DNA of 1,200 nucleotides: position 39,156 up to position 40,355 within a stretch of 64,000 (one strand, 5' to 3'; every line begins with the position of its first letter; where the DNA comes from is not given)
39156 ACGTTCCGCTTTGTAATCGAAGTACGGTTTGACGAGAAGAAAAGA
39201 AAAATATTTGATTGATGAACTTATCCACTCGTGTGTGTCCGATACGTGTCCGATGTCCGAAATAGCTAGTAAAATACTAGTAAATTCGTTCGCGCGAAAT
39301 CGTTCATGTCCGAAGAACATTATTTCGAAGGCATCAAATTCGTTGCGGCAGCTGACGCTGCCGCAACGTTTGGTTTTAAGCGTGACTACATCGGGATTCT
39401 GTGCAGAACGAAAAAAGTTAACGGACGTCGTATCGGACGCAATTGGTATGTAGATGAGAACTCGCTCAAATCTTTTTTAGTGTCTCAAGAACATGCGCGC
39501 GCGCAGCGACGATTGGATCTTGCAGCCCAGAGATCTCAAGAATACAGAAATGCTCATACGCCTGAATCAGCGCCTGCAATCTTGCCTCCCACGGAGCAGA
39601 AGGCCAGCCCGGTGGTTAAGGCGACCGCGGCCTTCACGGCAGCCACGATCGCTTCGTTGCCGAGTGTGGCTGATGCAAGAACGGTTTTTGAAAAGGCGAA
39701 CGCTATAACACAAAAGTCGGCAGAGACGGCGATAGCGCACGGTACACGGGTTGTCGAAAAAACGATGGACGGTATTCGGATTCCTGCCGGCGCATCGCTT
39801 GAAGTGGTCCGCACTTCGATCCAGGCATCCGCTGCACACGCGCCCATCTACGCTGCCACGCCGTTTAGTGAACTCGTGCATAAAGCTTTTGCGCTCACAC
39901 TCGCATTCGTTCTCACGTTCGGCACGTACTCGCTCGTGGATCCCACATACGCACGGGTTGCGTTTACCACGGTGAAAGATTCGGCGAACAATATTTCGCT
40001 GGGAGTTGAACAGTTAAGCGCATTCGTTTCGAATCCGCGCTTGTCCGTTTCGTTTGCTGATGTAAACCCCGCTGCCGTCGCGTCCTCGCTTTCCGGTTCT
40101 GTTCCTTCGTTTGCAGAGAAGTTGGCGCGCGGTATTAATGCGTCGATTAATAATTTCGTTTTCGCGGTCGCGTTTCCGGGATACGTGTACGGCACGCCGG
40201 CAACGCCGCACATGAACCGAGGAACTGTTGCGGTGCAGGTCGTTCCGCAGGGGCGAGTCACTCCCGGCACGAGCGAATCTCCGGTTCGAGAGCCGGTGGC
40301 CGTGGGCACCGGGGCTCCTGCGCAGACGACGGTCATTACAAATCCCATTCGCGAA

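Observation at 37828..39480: Shared N-terminal HTH_17-like motif in the giant protein and in the small membrane protein immediately upstream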

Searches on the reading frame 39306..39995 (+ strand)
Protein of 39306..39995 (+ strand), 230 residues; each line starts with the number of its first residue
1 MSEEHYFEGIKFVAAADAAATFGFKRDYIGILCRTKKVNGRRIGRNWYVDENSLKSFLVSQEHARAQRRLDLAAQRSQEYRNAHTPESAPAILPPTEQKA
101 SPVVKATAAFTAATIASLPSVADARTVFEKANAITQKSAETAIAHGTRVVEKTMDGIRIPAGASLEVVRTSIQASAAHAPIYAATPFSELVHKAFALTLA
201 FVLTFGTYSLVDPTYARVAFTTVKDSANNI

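Call 21: find_homologous_proteins(query=window:39306-39995:+, max_evalue=0.001)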
Query window:39306-39995:+: 3000 candidates shared short words with the query, none scored E <= 0.001.

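Call 49: search_protein_representatives(protein=window:39306-39995:+)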
Query: 230 residues. Proteins with E-value up to 0.001 (for the whole library): 3646; up to 1e-10: 462; up to 1e-30: 32. The best 150 are listed.
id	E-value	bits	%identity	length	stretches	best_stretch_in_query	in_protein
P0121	8.8e-75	267.3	60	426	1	1-230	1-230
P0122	3.1e-43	164.3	44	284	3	2-83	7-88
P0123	1.4e-42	162.2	44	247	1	1-227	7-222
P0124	3.6e-40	154.3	44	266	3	3-88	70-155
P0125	6.9e-40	153.4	43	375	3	2-83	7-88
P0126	7.9e-40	153.2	44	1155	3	2-86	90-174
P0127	1.5e-39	152.3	41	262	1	1-229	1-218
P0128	2.0e-39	151.9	74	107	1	1-99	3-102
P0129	2.6e-39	151.5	44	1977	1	1-223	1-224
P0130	3.1e-39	151.3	38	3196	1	1-229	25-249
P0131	1.9e-38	148.7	40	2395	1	1-222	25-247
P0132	7.2e-38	146.8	43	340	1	1-229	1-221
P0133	1.4e-37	145.8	40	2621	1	1-228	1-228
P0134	1.4e-37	145.8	41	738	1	1-226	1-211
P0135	2.4e-37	145.1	36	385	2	1-230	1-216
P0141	3.1e-34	134.9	41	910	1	1-224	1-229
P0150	1.7e-31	126.0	39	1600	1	1-224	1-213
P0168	2.0e-27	112.7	44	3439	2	1-113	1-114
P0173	1.7e-26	109.7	38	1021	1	1-220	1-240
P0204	2.1e-22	96.3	35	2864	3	1-81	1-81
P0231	5.7e-20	88.4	36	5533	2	12-125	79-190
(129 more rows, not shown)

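Call 54: list_cluster_members(proteins=[P0129, P0130, P0133, P0168, P0231, P0204, P0141, P0150, P0173, P0121])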
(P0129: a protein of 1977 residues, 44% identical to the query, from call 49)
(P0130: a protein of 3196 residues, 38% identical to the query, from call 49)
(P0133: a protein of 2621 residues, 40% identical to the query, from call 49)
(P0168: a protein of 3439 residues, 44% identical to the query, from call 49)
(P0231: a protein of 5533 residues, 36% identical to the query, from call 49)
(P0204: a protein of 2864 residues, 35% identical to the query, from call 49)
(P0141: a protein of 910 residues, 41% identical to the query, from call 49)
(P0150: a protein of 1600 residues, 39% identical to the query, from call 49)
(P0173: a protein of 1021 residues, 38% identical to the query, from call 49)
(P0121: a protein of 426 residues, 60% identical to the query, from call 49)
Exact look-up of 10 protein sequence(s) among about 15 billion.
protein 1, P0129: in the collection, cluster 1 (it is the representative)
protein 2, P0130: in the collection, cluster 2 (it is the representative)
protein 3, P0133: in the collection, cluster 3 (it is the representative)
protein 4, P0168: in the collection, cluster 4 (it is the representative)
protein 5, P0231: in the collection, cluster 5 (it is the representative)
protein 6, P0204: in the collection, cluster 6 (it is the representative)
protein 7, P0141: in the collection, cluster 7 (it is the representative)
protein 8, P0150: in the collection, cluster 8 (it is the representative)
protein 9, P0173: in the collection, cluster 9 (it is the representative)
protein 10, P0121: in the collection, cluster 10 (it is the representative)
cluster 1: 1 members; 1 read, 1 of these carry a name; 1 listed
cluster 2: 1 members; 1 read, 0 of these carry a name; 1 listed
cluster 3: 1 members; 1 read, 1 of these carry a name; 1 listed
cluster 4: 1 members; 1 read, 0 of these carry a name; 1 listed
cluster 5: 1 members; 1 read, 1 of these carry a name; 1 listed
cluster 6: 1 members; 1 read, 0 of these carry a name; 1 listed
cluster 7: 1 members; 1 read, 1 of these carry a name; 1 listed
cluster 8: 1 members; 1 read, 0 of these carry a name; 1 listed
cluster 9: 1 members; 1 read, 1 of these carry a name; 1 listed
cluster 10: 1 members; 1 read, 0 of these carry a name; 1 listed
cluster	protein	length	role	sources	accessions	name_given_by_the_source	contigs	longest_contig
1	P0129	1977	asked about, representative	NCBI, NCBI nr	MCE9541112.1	hypothetical protein K8R03_00960, partial [Candidatus Kaiserbacteria bacterium] | hypothetical protein [Candidatus Kaiserbacteria bacterium]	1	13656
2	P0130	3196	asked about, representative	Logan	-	-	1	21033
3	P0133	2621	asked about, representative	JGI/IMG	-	hypothetical protein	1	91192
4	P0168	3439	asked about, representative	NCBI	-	-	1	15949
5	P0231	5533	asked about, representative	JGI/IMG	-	trimeric autotransporter adhesin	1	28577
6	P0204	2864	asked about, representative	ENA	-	-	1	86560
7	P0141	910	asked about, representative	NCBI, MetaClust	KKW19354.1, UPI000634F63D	MAG: hypothetical protein UY63_C0016G0024, partial [Parcubacteria group bacterium ... | status=active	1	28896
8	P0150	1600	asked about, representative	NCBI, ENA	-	-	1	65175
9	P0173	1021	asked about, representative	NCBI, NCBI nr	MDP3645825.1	MAG: hypothetical protein Q8R25_01945, partial [bacterium] | hypothetical protein [bacterium]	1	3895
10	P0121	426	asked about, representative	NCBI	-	-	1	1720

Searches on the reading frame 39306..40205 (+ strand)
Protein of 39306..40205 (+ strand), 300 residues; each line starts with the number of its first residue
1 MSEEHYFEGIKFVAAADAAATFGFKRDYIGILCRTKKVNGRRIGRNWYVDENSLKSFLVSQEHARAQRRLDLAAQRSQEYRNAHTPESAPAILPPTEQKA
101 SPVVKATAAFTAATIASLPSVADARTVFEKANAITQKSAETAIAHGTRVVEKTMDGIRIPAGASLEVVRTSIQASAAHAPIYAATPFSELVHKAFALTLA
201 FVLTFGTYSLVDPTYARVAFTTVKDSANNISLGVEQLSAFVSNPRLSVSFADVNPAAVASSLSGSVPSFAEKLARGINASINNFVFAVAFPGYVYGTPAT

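Call 6: search_protein_families(library=pfam, proteins=[window:39306-40205:+], max_evalue=10)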
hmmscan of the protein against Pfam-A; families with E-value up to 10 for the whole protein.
window:39306-40205:+ (300 aa): 2 families
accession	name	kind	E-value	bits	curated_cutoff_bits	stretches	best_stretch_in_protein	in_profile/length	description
PF09361.15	Phasin_2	-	0.055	14.1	24.9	1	103-151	35-83/100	Phasin protein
PF12728.13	HTH_17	-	0.14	12.9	27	1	16-58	5-47/51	Helix-turn-helix domain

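Call 7: search_protein_families(library=ncbifam, proteins=[window:39306-40205:+], max_evalue=10)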
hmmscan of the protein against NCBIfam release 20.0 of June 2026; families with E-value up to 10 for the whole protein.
window:39306-40205:+ (300 aa): 0 families

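Call 71: predict_structure(alignment_id=A3)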
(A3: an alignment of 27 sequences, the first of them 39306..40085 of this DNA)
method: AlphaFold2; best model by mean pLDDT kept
length: 260 residues; sequences in the alignment: 27
mean_pLDDT: 77.9   pTM: 0.38
mean pLDDT of the five models: 77.9, 76.7, 75.7, 74.6, 74.3
residues with pLDDT >= 90: 98; 70-90: 76; 50-70: 50; < 50: 36
segments of 3 or more residues with pLDDT < 50: 98-119, 158-165
pLDDT, mean of each block of 10 residues (from residue 1): 86 97 97 98 97 98 98 97 82 60 45 47 70 85 80 59 50 50 70 93 89 88 89 82 60 58
secondary structure, 60 per line:
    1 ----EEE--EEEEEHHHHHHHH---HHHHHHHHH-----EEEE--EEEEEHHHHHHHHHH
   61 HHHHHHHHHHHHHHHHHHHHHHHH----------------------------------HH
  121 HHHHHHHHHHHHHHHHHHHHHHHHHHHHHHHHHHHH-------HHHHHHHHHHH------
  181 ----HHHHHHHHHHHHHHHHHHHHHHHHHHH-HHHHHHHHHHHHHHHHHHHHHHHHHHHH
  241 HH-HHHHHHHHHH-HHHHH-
elements in order: E5-7 E10-14 H15-22 H26-34 E40-43 E46-50 H51-84 H119-156 H164-174 H185-211 H213-242 H244-253 H255-259

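Call 74: fold_search(model_id=the predicted structure, library=pdb)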
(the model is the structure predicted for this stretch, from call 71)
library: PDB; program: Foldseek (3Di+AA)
matches with E <= 10: 438; with E <= 0.001: 0
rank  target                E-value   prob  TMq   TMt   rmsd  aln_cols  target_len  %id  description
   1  1r23_A                4.4e-02  0.84  0.14  0.29   5.6        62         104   18  Crystal structure of the cyanobacterial metallothionein repressor SmtB in the Zn1-form (one Zn(II) per dimer) (released 2004-05-18)
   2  1smt_A                6.6e-02  0.63  0.14  0.28   5.7        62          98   18  SMTB REPRESSOR FROM SYNECHOCOCCUS PCC7942 (released 1997-12-03)
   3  4j2n_C                7.1e-02  1.00  0.17  0.69   1.8        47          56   17  Crystal Structure of mycobacteriophage Pukovnik Xis (released 2013-10-23)
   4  1r1t_B                8.1e-02  0.75  0.14  0.30   5.3        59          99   19  Crystal structure of the cyanobacterial metallothionein repressor SmtB in the apo-form (released 2004-05-18)
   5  1smt_B                8.1e-02  0.60  0.14  0.28   5.6        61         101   18  SMTB REPRESSOR FROM SYNECHOCOCCUS PCC7942 (released 1997-12-03)
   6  1r23_B                8.6e-02  0.72  0.14  0.30   5.9        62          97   18  Crystal structure of the cyanobacterial metallothionein repressor SmtB in the Zn1-form (one Zn(II) per dimer) (released 2004-05-18)
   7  4p0z                  9.8e-02  0.99  0.17  0.36   2.4        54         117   17  Structure of the double stranded DNA binding type IV secretion protein TraN from Enterococcus (released 2014-07-30)
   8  6uvu_A                9.8e-02  0.75  0.15  0.29   5.8        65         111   17  Crystal structure of the AntR antimony-specific transcriptional repressor (released 2020-11-04)
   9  3f72_B                9.8e-02  0.72  0.15  0.30   5.0        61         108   16  Crystal Structure of the Staphylococcus aureus pI258 CadC Metal Binding Site 2 Mutant (released 2009-04-07)
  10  1r1u_B                9.8e-02  0.57  0.14  0.31   5.2        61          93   11  Crystal structure of the metal-sensing transcriptional repressor CzrA from Staphylococcus aureus in the apo-form (released 2004-05-18)
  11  1r22_B                1.1e-01  0.69  0.14  0.30   5.3        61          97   18  Crystal structure of the cyanobacterial metallothionein repressor SmtB (C14S/C61S/C121S mutant) in the Zn2alpha5-form (released 2004-05-18)
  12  1r1u_A                1.1e-01  0.57  0.14  0.31   5.2        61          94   11  Crystal structure of the metal-sensing transcriptional repressor CzrA from Staphylococcus aureus in the apo-form (released 2004-05-18)
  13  3gw2                  1.2e-01  0.72  0.15  0.34   4.6        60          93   22  Crystal structure of possible transcriptional regulatory protein (fragment 1-100) from Mycobacterium bovis. Northeast St (released 2009-04-21)
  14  6uvu_B                1.2e-01  0.51  0.14  0.28   7.6        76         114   18  Crystal structure of the AntR antimony-specific transcriptional repressor (released 2020-11-04)
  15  8dgl_B                1.4e-01  0.96  0.17  0.53   2.6        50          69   20  Crystal Structure of the RdfS Excisionase (released 2022-10-05)
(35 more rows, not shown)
